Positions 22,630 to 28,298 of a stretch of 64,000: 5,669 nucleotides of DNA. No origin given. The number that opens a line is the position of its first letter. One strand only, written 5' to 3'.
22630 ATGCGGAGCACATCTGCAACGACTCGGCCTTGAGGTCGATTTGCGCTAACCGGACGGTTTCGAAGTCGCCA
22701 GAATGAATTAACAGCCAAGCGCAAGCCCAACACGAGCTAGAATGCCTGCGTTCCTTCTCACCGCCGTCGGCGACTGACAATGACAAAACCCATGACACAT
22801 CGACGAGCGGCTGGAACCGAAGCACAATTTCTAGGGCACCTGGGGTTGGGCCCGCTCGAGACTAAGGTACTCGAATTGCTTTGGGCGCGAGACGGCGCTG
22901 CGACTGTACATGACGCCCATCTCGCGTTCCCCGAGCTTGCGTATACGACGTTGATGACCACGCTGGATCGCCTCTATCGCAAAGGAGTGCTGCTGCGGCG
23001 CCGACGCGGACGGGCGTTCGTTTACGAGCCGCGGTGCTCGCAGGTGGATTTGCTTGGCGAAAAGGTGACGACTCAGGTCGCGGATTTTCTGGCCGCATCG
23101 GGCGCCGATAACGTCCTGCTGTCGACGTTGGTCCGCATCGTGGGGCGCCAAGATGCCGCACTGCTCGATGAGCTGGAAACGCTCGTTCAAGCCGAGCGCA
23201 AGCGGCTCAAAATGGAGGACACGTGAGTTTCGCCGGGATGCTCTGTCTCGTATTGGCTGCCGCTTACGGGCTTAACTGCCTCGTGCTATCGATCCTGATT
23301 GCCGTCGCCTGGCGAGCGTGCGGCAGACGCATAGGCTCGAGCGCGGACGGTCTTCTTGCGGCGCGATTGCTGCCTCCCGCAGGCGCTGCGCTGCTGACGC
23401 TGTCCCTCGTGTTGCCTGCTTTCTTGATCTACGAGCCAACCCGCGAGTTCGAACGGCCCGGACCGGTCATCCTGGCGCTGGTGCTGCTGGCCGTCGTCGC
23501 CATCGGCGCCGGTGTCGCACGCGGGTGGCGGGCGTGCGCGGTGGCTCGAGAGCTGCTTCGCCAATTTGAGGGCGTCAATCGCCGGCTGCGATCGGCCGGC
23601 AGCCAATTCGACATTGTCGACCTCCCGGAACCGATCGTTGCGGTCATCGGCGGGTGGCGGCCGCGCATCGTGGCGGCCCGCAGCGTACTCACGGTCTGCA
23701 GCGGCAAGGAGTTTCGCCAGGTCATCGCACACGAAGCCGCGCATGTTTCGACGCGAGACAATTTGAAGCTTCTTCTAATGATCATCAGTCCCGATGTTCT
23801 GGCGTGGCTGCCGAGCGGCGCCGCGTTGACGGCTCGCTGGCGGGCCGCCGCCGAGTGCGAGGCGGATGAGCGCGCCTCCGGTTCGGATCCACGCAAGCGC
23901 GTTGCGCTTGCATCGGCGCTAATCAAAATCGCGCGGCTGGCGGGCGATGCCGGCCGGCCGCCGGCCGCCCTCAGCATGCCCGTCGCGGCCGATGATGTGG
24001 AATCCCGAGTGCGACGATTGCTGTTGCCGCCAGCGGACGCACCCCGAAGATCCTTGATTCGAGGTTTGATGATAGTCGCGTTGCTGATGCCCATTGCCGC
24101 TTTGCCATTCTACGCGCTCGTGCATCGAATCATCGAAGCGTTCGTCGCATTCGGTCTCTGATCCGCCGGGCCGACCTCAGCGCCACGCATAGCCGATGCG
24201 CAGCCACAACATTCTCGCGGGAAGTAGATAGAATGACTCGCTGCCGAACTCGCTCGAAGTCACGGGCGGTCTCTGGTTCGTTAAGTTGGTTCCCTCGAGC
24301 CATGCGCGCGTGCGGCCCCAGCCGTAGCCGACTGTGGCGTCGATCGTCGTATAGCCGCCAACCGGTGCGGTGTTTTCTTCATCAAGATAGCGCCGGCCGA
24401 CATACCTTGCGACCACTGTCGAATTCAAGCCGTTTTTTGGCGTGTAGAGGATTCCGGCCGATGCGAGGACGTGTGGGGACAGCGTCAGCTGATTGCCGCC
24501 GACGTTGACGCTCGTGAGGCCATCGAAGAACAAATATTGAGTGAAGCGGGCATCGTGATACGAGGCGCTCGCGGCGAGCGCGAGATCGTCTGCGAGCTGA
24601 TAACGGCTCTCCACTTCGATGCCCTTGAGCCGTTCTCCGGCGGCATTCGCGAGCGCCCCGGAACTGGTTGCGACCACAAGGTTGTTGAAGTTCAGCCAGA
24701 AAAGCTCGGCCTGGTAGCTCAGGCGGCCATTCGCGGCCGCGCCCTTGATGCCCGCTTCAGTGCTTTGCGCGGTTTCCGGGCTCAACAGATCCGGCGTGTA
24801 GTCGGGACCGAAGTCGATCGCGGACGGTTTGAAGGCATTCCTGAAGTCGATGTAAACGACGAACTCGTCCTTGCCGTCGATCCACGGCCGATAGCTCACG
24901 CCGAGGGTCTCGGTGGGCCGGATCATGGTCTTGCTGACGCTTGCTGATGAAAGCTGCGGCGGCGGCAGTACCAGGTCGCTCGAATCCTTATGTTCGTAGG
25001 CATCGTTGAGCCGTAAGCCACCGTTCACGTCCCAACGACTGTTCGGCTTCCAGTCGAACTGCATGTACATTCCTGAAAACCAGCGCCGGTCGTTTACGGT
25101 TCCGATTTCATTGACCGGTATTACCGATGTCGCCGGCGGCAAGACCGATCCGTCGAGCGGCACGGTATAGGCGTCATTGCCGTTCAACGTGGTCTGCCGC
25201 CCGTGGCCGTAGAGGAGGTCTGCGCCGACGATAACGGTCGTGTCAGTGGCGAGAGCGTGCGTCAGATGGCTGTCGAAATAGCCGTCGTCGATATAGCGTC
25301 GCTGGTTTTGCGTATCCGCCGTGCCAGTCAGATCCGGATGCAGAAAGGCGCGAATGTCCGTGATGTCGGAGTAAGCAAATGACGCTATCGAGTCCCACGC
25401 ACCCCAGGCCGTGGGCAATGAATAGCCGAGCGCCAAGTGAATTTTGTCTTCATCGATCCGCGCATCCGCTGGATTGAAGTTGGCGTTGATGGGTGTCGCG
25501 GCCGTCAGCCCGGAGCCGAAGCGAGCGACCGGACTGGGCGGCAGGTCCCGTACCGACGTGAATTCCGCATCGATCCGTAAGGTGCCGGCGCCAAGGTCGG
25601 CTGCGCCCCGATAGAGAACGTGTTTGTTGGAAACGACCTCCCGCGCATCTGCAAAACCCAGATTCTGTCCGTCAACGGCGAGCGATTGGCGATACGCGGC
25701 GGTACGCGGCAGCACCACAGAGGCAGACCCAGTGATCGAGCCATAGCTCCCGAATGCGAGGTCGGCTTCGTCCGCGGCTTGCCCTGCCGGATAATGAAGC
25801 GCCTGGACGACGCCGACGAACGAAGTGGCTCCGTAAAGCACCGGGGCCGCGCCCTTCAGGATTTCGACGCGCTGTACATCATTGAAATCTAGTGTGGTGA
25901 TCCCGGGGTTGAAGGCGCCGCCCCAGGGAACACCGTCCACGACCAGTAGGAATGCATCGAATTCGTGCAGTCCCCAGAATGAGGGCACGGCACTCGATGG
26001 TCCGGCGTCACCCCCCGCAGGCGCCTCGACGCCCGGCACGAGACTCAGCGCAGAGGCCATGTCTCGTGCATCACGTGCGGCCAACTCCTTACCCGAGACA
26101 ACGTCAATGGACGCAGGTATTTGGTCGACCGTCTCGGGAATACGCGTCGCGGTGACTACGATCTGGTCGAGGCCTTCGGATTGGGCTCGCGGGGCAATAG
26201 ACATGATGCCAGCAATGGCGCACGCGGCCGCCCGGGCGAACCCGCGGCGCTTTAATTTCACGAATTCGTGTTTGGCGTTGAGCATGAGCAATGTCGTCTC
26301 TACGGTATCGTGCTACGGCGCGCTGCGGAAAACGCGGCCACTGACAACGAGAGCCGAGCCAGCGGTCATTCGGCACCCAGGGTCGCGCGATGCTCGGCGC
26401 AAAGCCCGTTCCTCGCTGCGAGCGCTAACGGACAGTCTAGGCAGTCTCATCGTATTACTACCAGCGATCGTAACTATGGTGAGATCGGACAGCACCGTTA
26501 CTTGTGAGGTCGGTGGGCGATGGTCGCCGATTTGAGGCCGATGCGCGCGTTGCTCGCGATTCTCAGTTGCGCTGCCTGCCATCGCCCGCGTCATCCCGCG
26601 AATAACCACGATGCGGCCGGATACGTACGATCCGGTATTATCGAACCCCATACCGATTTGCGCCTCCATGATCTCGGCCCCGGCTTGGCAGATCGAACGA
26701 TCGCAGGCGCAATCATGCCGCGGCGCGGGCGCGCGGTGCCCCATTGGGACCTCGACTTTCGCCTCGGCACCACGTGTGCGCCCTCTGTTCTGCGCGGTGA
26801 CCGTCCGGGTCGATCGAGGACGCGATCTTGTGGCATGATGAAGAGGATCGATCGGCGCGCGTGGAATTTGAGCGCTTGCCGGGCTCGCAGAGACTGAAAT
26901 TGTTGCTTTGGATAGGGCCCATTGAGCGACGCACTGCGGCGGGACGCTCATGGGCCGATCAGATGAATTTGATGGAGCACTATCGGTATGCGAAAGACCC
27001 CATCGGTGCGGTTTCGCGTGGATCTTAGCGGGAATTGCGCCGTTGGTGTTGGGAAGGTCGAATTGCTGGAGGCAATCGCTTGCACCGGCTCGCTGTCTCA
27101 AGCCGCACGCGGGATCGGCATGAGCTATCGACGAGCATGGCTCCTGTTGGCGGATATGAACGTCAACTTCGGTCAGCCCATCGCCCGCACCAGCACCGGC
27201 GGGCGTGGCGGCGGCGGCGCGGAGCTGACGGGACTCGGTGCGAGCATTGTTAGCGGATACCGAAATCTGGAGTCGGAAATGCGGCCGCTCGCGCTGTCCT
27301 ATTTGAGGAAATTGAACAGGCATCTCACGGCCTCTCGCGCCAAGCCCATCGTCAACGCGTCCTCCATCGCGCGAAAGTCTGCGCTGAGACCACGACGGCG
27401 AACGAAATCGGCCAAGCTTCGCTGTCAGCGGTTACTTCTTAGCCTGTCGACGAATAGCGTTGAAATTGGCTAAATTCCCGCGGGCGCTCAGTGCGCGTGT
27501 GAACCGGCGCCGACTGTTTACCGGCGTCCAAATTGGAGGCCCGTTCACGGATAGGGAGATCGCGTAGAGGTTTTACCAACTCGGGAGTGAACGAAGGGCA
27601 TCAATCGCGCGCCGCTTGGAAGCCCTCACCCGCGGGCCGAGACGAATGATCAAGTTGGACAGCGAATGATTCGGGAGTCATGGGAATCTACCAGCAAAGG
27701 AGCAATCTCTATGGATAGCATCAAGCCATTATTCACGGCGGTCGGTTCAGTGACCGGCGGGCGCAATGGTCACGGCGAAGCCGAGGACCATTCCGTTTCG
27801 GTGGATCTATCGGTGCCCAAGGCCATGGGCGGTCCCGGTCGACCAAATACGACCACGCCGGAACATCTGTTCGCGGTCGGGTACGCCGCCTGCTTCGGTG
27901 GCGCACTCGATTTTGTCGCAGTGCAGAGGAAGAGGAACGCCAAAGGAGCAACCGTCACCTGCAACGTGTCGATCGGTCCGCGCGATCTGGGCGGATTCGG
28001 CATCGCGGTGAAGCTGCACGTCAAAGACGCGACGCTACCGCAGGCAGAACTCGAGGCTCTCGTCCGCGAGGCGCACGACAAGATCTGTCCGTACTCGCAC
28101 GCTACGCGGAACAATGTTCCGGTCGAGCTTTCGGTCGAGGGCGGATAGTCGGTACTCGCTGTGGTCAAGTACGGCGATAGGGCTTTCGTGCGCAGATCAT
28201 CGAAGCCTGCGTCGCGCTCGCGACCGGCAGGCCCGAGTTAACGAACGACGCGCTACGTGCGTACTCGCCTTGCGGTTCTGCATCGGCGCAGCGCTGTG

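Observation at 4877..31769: Three same-orientation copies of a tRNA-Arg(UCG)-like 3' half, with no intact tRNA and no integrase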

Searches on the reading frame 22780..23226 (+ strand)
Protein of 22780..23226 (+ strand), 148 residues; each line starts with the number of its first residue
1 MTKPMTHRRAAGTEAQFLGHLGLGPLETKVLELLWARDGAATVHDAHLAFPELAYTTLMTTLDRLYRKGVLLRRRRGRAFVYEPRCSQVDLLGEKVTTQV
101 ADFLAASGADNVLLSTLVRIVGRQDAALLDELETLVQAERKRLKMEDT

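Call 23: search_protein_families(library=pfam, proteins=[window:22780-23226:+], max_evalue=0.01)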
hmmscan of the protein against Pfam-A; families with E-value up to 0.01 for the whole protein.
window:22780-23226:+ (148 aa): 1 family
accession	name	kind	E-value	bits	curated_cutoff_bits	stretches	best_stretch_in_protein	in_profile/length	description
PF03965.22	Penicillinase_R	-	2.6e-16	60.4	22.6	1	23-118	1-97/115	Penicillinase repressor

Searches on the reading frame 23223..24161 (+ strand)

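Call 23: search_protein_families(library=pfam, proteins=[window:23223-24161:+], max_evalue=0.01)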
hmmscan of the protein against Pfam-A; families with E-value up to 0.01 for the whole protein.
window:23223-24161:+ (312 aa): 2 families
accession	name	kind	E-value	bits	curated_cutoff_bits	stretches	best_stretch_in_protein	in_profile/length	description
PF05569.17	Peptidase_M56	-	1.4e-09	38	31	1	91-264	109-294/296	BlaR1 peptidase M56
PF01435.24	Peptidase_M48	-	8.4e-06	26.2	20.3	1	121-188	17-90/186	Peptidase family M48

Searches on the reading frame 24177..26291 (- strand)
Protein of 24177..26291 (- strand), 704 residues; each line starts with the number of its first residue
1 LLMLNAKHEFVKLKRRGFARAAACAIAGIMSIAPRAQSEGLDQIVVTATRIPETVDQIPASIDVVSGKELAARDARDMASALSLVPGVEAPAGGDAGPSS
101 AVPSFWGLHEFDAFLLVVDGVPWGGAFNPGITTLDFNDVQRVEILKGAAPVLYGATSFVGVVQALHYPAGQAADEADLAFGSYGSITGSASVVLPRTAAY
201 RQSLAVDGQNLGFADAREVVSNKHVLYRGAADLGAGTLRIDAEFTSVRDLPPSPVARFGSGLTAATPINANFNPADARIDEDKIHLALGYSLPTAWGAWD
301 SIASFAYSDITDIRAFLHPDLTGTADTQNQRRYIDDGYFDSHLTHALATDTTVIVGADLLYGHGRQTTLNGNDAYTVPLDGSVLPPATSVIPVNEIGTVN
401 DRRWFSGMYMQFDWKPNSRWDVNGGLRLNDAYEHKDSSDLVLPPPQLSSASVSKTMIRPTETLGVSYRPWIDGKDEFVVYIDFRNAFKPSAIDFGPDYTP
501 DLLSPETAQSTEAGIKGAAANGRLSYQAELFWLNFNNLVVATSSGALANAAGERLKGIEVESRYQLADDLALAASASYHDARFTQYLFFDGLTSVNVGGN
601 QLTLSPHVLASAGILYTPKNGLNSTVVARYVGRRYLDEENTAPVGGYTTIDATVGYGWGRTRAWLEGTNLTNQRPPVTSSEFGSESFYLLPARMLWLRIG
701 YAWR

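Call 23: search_protein_families(library=pfam, proteins=[window:24177-26291:-], max_evalue=0.01)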
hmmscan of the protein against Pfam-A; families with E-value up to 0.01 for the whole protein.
window:24177-26291:- (704 aa): 2 families
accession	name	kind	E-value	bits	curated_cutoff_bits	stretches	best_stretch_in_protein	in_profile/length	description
PF00593.30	TonB_dep_Rec_b-barrel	-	1e-33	118.3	27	1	257-670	29-436/436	TonB dependent receptor-like, beta-barrel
PF07715.20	Plug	-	2.8e-19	70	23.9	1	56-161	3-107/107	TonB-dependent Receptor Plug Domain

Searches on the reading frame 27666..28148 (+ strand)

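Call 23: search_protein_families(library=pfam, proteins=[window:27666-28148:+], max_evalue=0.01)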
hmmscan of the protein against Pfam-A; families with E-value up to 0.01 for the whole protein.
window:27666-28148:+ (160 aa): 1 family
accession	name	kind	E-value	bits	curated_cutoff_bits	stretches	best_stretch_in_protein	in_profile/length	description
PF02566.24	OsmC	-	1.1e-14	55.1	27.5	1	61-155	4-99/100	OsmC-like protein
